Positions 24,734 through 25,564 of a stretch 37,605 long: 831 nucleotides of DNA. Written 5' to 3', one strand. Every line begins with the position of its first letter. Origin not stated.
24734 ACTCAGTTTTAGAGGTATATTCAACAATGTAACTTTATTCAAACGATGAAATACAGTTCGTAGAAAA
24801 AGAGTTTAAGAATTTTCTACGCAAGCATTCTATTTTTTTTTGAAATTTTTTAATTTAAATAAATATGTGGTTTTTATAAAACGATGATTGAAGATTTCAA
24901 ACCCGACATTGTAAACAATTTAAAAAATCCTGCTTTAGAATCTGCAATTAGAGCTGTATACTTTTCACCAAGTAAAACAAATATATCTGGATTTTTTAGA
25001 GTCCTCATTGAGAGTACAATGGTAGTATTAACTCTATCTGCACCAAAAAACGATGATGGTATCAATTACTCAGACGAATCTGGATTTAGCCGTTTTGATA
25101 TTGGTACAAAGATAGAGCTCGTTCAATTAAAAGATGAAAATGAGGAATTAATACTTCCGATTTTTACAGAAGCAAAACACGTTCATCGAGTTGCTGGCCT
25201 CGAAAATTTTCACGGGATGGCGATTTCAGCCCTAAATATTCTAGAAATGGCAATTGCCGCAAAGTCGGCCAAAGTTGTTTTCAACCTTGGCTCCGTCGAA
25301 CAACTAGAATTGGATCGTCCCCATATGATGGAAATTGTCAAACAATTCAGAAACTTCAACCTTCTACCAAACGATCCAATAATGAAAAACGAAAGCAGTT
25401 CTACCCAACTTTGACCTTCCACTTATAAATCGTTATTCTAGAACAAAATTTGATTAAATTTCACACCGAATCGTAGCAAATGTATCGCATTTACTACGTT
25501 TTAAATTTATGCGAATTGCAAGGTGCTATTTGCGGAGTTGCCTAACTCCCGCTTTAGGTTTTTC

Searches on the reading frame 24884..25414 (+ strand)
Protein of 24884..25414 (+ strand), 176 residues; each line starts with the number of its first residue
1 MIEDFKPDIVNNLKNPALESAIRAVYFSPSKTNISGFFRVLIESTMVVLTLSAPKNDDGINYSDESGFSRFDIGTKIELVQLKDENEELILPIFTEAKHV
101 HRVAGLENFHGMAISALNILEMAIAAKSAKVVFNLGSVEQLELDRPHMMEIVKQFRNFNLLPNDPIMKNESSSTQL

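Call 45: search_protein_families(library=pfam, proteins=[window:24884-25414:+], max_evalue=0.001)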
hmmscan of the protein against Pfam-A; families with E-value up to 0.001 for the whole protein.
window:24884-25414:+ (176 aa): 1 family
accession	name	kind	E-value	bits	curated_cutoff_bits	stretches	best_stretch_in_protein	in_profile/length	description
PF07179.17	SseB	-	7.4e-07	29.8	21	1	18-147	1-121/124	SseB protein N-terminal domain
